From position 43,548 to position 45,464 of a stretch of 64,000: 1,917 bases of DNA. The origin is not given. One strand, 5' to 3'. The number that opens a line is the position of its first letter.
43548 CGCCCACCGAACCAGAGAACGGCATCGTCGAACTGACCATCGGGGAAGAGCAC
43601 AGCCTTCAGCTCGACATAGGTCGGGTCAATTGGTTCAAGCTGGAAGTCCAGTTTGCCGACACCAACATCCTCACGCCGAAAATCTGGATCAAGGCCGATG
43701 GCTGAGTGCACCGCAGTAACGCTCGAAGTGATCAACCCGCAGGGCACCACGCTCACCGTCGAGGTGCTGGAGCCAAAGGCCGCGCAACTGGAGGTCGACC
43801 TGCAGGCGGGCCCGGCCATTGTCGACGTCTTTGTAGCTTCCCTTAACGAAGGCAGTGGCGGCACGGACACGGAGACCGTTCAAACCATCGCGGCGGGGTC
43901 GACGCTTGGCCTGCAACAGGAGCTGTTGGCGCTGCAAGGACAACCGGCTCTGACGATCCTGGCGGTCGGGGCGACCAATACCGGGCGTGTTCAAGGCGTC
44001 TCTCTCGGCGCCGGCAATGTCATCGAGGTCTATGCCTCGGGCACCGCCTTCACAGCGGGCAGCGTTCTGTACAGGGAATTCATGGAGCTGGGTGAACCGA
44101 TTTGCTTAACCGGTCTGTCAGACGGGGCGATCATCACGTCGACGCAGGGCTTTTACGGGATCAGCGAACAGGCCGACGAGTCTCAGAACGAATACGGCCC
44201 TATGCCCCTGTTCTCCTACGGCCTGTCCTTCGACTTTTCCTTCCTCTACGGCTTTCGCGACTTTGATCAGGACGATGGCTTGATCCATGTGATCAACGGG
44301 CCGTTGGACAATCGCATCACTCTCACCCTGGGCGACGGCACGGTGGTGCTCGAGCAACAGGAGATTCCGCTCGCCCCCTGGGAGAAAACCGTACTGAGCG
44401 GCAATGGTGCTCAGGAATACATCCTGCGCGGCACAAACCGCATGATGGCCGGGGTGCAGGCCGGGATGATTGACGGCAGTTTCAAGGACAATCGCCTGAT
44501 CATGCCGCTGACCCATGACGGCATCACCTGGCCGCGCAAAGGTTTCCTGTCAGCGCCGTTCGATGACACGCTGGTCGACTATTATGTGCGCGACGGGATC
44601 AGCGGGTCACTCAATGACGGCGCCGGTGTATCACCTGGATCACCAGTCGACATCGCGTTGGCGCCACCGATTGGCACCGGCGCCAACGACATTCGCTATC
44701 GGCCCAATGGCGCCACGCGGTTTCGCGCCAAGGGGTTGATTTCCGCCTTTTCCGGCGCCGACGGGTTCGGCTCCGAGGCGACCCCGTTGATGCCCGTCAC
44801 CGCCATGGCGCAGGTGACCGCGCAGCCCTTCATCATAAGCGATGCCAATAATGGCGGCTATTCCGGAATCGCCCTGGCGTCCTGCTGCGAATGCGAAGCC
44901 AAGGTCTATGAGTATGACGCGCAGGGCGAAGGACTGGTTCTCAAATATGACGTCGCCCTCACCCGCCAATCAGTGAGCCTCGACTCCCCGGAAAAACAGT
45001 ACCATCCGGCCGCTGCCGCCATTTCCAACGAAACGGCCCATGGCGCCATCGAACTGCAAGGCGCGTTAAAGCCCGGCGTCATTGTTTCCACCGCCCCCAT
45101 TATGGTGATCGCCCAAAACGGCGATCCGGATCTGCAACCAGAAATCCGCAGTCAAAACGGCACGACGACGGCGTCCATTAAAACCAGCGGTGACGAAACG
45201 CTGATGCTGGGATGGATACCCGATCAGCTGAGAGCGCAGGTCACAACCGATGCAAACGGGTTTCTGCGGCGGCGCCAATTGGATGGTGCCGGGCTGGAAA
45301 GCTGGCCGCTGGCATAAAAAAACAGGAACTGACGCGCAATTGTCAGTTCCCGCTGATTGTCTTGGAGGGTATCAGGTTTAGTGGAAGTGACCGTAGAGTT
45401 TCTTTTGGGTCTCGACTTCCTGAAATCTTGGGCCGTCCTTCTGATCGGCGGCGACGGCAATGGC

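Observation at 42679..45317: Orphan three-gene operon: DUF2793-like protein + 103-aa + 539-aa beta-rich proteins with no assignable function (candidate remote virion-fibre/GTA-accessory or new surface module)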

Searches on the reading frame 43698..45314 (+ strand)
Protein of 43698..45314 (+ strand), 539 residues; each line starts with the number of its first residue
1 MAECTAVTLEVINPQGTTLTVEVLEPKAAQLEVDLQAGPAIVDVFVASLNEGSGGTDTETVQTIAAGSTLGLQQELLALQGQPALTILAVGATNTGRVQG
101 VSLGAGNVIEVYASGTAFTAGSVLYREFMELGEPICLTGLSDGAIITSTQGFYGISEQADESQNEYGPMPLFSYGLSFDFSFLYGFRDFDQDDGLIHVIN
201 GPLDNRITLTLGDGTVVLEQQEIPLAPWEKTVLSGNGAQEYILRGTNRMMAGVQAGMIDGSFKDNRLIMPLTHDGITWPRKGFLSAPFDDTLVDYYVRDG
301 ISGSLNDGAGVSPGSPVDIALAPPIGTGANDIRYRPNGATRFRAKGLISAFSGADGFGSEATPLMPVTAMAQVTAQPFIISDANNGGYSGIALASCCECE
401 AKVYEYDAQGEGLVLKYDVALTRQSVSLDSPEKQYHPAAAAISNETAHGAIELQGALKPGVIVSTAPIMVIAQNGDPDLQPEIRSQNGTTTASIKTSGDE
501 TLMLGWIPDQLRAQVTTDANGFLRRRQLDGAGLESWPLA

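Call 3: search_protein_families(library=pfam, proteins=[window:43698-45314:+], max_evalue=1)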
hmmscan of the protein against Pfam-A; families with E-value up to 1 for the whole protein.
window:43698-45314:+ (539 aa): 0 families

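Call 4: search_protein_families(library=phrogs, proteins=[window:43698-45314:+], max_evalue=1)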
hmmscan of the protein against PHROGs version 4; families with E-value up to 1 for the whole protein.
window:43698-45314:+ (539 aa): 0 families

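Call 5: search_protein_families(library=ncbifam, proteins=[window:43698-45314:+], max_evalue=1)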
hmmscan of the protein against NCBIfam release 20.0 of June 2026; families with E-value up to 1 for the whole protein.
window:43698-45314:+ (539 aa): 0 families

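Call 9: find_homologous_proteins(query=window:43698-45314:+)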
Query window:43698-45314:+ (539 aa): 415 proteins with E <= 0.001 among 8000 candidates; the best 120 are listed.
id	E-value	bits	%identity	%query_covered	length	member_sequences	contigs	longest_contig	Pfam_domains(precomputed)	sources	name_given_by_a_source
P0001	0.0e+0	1198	100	100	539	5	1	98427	-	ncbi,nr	ncbi:MAG: hypothetical protein MJH08_00180 [Hyphomicrobiales bacterium]|nr:hypothetical protein [Hyp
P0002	1.5e-276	936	77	100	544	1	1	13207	-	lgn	-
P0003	2.0e-272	923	76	100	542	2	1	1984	-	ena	-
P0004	3.8e-200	684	63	90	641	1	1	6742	PF01391.24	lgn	-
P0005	6.6e-200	683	63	91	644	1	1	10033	-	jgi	jgi:hypothetical protein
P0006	1.1e-195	669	63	90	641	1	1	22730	PF01391.24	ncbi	ncbi:MAG: hypothetical protein ACR2O8_05580 [Rhizobiaceae bacterium]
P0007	7.9e-173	594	82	60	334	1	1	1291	-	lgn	-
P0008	1.0e-171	590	57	90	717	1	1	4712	-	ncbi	ncbi:MAG: hypothetical protein AAF267_21570, partial [Deinococcota bacterium]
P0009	3.0e-171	589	58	89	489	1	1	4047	-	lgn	-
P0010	3.4e-169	582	56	92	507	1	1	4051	-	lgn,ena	-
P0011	5.3e-169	581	57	91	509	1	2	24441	-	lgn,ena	-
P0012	1.1e-167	577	58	88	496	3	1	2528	-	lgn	-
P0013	3.8e-167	575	59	88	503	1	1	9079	-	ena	-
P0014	4.6e-166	572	56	91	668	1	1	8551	PF01391.24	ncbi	ncbi:MAG: hypothetical protein AAGF76_09420 [Pseudomonadota bacterium]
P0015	1.7e-165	570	57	90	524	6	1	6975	-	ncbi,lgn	ncbi:MAG: hypothetical protein AAFR02_00555 [Pseudomonadota bacterium]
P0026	6.0e-163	561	57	89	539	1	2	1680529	-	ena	-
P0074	6.2e-157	542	52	96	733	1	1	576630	-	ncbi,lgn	ncbi:MAG: hypothetical protein AAF578_00350 [Pseudomonadota bacterium]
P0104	2.3e-154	533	54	92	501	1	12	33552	-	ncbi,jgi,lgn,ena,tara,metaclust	tara:strand:+ start:10344 stop:11849 length:1506 start_codon:yes stop_codon:yes gene_type:complete|m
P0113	8.4e-154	531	55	90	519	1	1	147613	-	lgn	-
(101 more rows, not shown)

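Call 11: search_dna_similar(query=window:43698-45314:+, collection=phages, mode=protein, max_evalue=0.001, max_rows=30)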
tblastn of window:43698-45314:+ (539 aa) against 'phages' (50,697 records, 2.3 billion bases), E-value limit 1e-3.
No match.

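Call 12: find_encoding_contigs(protein=P0104, flank=10000, max_places=4)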
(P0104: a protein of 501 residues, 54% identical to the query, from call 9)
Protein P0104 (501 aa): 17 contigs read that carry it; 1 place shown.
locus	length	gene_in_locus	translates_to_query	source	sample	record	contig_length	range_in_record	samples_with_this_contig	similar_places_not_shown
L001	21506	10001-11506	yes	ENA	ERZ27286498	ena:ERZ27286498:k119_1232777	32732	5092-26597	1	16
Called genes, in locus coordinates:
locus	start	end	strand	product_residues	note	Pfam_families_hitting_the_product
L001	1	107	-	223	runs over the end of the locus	-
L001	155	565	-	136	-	PF01381:HTH_3 (weak), PF13443:HTH_26 (weak)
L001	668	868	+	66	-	-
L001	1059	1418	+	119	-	-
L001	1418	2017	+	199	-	-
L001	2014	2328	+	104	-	-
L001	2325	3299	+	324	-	-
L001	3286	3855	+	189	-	-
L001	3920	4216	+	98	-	-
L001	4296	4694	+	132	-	PF03592:Terminase_2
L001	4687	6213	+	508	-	-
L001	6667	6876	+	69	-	-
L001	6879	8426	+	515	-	PF12236:Head-tail_con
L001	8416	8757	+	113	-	-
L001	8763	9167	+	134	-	-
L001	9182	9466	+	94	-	-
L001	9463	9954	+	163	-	-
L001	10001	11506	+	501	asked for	-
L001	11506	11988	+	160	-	-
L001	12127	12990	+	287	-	PF05396:Phage_T7_Capsid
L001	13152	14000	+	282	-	PF19821:Phage_capsid_2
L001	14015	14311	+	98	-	-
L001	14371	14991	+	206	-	-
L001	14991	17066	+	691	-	-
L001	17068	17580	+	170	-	-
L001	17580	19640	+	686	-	-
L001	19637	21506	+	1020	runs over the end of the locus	-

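Call 14: find_encoding_contigs(protein=P0026, flank=10000, max_places=2)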
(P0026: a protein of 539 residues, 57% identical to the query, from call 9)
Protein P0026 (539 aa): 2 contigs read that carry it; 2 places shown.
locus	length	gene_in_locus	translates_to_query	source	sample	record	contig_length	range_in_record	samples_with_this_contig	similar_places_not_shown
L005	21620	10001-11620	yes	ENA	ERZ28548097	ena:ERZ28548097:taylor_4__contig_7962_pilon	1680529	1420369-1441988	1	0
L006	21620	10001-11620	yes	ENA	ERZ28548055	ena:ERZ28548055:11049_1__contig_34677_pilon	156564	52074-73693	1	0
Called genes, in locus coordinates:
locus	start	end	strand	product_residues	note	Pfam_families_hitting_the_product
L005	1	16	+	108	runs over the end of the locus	PF07372:DUF1491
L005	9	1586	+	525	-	PF00009:GTP_EFTU, PF01926:MMR_HSR1 (faint), PF22042:EF-G_D2, PF03144:GTP_EFTU_D2, PF16658:RF3_C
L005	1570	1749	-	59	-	-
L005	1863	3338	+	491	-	PF19295:SufBD_N, PF01458:SUFBD_core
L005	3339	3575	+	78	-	PF13711:DUF4160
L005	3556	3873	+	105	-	PF10387:DUF2442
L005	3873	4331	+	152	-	-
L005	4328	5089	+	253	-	PF00005:ABC_tran, PF02463:SMC_N (faint)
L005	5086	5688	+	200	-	-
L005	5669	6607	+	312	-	PF01458:SUFBD_core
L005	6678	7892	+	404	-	PF00266:Aminotran_5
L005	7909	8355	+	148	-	PF01883:FeS_assembly_P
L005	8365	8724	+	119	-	PF01521:Fe-S_biosyn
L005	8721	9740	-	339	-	PF01207:Dus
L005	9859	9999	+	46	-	-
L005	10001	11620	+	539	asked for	-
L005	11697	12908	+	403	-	PF02492:cobW, PF03193:RsgA_GTPase (faint), PF07683:CobW_C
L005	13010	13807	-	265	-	PF02535:Zip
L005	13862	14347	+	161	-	PF06347:SH3_4, PF08239:SH3_3 (faint), PF06347:SH3_4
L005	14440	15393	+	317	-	-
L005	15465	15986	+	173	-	PF07977:FabA, PF22818:ApeI-like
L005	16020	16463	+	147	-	PF13366:PDDEXK_3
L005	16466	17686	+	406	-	PF00109:ketoacyl-synt, PF02801:Ketoacyl-synt_C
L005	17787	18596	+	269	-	PF00106:adh_short, PF13561:adh_short_C2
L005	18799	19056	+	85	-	-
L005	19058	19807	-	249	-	PF03009:GDPD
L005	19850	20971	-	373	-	PF02073:Peptidase_M29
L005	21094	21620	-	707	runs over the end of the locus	PF01138:RNase_PH, PF03725:RNase_PH_C, PF03726:PNPase, PF01138:RNase_PH, PF03725:RNase_PH_C (weak), PF00013:KH_1, PF00575:S1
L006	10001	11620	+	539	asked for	-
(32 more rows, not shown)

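Call 15: find_encoding_contigs(protein=P0074, flank=10000, max_places=2)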
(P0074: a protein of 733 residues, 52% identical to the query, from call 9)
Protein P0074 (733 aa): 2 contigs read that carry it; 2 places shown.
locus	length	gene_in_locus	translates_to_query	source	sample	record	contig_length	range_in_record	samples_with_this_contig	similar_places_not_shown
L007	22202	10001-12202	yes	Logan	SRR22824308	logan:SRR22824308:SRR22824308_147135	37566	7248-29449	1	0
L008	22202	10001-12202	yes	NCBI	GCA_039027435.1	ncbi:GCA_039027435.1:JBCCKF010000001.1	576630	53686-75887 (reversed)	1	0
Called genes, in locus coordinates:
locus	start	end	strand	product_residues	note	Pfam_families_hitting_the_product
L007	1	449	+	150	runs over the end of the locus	-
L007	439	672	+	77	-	-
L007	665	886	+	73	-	-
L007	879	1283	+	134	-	-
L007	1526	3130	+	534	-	-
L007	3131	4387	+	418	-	-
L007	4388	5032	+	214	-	-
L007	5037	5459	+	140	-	-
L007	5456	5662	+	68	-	-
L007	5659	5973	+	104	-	-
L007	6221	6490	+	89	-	-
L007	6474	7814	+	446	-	PF04466:Terminase_3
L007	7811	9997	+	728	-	PF23899:SU10_portal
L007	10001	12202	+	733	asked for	-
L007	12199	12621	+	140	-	-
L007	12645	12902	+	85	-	-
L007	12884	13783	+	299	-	-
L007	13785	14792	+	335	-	PF17236:SU10_MCP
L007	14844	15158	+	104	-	-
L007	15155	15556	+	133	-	-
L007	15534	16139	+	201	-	PF24175:SU10_adaptor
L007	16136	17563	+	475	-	-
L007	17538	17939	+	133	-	-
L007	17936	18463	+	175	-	-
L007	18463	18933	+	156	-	-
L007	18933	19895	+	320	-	-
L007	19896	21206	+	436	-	-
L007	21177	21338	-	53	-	-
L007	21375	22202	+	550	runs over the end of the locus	PF12708:Pect-lyase_RHGA_epim, PF13229:Beta_helix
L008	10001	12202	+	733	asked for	-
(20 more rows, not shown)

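Call 19: search_solved_structures(query=A1, max_evalue=1, show_alignments=2)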
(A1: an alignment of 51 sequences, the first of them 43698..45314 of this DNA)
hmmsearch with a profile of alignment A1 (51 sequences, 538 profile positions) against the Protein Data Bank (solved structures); distinct sequences matched with E-value up to 1: 0.

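Call 24: find_encoding_contigs(protein=P0006, flank=10000, max_places=2)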
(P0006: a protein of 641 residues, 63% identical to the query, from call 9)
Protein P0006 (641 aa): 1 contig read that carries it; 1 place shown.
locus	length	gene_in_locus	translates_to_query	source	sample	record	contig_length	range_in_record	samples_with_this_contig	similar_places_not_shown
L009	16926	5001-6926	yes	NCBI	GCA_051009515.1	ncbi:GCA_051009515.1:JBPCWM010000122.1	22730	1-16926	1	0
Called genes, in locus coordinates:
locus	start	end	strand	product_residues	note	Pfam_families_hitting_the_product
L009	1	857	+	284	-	PF01408:GFO_IDH_MocA, PF02894:GFO_IDH_MocA_C, PF22725:GFO_IDH_MocA_C3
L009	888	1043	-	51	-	-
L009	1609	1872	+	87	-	-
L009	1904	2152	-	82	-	-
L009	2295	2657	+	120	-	-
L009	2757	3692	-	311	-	PF02678:Pirin, PF05726:Pirin_C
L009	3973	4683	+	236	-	PF10983:DUF2793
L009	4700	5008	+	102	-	-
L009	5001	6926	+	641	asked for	PF01391:Collagen (weak)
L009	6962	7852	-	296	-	PF13379:NMT1_2 (weak), PF09084:NMT1 (weak)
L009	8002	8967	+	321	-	PF03401:TctC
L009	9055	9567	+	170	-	PF07331:TctB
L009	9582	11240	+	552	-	PF01970:TctA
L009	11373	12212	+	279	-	PF05899:Cupin_3, PF07883:Cupin_2, PF02311:AraC_binding (faint), PF07883:Cupin_2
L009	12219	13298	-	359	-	PF09818:ABC_ATPase (faint), PF00005:ABC_tran, PF13304:AAA_21 (weak)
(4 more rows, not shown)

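Call 25: find_encoding_contigs(protein=P0113, flank=10000, max_places=2)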
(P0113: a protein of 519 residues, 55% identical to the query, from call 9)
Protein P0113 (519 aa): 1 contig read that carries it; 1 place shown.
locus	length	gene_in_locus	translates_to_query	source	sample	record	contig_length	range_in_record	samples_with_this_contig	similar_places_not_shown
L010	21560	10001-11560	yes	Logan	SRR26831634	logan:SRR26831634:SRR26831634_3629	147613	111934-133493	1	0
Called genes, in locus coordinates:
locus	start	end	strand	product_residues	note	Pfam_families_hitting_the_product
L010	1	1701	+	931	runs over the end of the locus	-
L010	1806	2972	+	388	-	-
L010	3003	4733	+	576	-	-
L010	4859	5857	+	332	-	-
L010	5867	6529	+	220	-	-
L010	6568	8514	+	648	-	-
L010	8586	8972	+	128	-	-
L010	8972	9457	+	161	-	-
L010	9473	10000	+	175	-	-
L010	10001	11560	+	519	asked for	-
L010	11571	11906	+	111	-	-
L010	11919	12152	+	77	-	-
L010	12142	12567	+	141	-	-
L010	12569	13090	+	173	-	-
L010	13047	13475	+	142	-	PF07087:DUF1353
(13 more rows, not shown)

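Call 40: find_encoding_contigs(protein=P0001, flank=10000, max_places=3)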
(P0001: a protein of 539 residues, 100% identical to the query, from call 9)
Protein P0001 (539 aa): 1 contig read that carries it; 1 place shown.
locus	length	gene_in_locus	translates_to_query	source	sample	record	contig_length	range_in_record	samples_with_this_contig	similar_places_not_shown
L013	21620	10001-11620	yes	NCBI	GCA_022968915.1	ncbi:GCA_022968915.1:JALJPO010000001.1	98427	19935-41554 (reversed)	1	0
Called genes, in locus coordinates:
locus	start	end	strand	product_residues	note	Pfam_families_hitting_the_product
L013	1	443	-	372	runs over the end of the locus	PF01266:DAO, PF13450:NAD_binding_8 (faint)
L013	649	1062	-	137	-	PF05443:ROS_MUCR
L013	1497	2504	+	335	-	PF01408:GFO_IDH_MocA, PF22725:GFO_IDH_MocA_C3, PF02894:GFO_IDH_MocA_C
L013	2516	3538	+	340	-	PF01408:GFO_IDH_MocA, PF22725:GFO_IDH_MocA_C3, PF02894:GFO_IDH_MocA_C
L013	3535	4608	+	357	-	PF01408:GFO_IDH_MocA, PF22725:GFO_IDH_MocA_C3, PF02894:GFO_IDH_MocA_C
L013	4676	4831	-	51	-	-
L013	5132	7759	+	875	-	PF01590:GAF, PF13185:GAF_2 (weak), PF08447:PAS_3 (weak), PF00989:PAS (faint), PF13426:PAS_9 (weak), PF12860:PAS_7, PF00990:GGDEF, PF00563:EAL, +1 more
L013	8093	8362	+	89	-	-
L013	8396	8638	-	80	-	-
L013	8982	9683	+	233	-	PF10983:DUF2793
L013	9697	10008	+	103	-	-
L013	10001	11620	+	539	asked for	-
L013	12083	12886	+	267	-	PF00459:Inositol_P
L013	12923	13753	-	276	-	PF05721:PhyH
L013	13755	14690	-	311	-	PF00294:PfkB, PF08543:Phos_pyr_kin, PF25270:Khk (weak)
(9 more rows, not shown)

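Call 41: predict_structure(alignment_id=A1)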
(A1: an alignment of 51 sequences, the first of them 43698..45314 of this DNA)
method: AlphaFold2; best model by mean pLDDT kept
length: 539 residues; sequences in the alignment: 51
mean_pLDDT: 87.1   pTM: 0.82
mean pLDDT of the five models: 87.1, 86.9, 85.7, 84.9, 84.8
residues with pLDDT >= 90: 355; 70-90: 104; 50-70: 66; < 50: 14
segments of 3 or more residues with pLDDT < 50: 1-3, 50-54, 67-70
pLDDT, mean of each block of 10 residues (from residue 1): 52 62 67 67 54 55 53 73 91 96 96 93 95 97 96 95 88 96 86 91 96 94 97 93 97 83 87 93 92 96 95 93 91 87 96 62 90 95 76 95 96 96 93 96 85 93 97 89 94 87 93 92 91 92
secondary structure, 60 per line:
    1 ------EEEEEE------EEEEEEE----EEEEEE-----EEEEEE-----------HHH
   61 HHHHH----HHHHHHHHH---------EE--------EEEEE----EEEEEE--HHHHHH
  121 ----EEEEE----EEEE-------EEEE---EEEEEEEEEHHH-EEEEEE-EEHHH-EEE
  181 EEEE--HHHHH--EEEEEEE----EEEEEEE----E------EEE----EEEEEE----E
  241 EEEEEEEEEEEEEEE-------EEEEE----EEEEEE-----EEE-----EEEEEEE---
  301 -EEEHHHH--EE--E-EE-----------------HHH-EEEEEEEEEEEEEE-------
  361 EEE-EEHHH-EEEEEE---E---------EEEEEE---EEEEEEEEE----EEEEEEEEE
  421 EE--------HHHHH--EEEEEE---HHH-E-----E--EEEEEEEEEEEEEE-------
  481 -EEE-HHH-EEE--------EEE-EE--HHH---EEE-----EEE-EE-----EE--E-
elements in order: E7-12 E19-25 E30-35 E41-46 H58-65 H70-78 E98-102 E107-112 H115-120 E125-129 E134-137 E145-148 E152-160 E165-170 E178-184 H187-191 E194-200 E205-211 E223-225 E230-235 E240-255 E263-267 E272-277 E283-285 E291-297 E302-304 H305-308 E340-353 E361-363 E371-376 E390-395 E399-407 E412-422 H431-435 E438-443 E460-473 E482-484 E490-492 E501-503 E515-517 E523-525

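Call 44: fold_search(model_id=the predicted structure, library=pdb)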
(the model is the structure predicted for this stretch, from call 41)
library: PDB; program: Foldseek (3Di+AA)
matches with E <= 10: 1014; with E <= 0.001: 1
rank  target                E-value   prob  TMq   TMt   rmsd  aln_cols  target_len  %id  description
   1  5i5k_B                9.0e-04  0.10  0.09  0.05  24.5       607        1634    9  Structure of complement C5 in complex with eculizumab (released 2016-03-16)
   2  5i5k_A                2.3e-03  0.08  0.09  0.05  23.7       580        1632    9  Structure of complement C5 in complex with eculizumab (released 2016-03-16)
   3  7ad7_B                5.4e-03  0.06  0.09  0.08  21.7       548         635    9  Crystal structure of human complement C5 in complex with the K8 bovine knob domain peptide. (released 2021-03-10)
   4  2w0c_L                1.5e-02  0.09  0.11  0.16  31.8       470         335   10  X-ray structure of the entire lipid-containing bacteriophage PM2 (released 2008-09-23)
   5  3j7h_A                1.7e-02  0.08  0.10  0.06  23.5       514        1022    8  Structure of beta-galactosidase at 3.2-A resolution obtained by cryo-electron microscopy (released 2014-07-30)
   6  9hpl_A                2.0e-02  0.07  0.09  0.06  24.2       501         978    8  E. coli beta-galactosidase labeled with Chromeo P503 dye purified using MISO (released 2025-11-05)
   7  6drv_A                2.1e-02  0.07  0.10  0.06  23.8       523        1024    8  Beta-galactosidase (released 2018-07-11)
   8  3l3o_A                2.1e-02  0.04  0.09  0.08  25.7       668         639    8  Staphylococcal Complement Inhibitor (SCIN) in complex with Human Complement Component C3c (released 2010-08-04)
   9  3nms_A                2.6e-02  0.04  0.09  0.08  25.8       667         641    8  Staphylococcal Complement Inhibitor (SCIN) in complex with Human Complement C3c (released 2010-08-04)
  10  9hpm_A                2.7e-02  0.06  0.09  0.06  24.0       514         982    8  E. coli beta-galactosidase labeled with Chromeo P503 dye purified using MISO from 1ug (released 2025-11-05)
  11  1px3_D                2.7e-02  0.06  0.09  0.05  23.9       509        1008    9  E. COLI (LACZ) BETA-GALACTOSIDASE (G794A) (released 2004-06-15)
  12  2y26_A                2.9e-02  0.09  0.13  0.14  19.9       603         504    7  Transmission defective mutant of Grapevine Fanleaf virus (released 2011-06-08)
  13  6rur_A                3.4e-02  0.06  0.11  0.10  25.7       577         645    9  Structure of the SCIN stabilized C3bBb convertase bound to properdin (released 2019-08-21)
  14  6kuz_A                3.6e-02  0.06  0.09  0.06  24.2       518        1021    9  E.coli beta-galactosidase (E537Q) in complex with fluorescent probe KSL01 (released 2020-07-08)
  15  8ygm_A                5.5e-02  0.02  0.06  0.10  29.6       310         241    9  The cryo-EM Structure of SPR (released 2025-03-05)
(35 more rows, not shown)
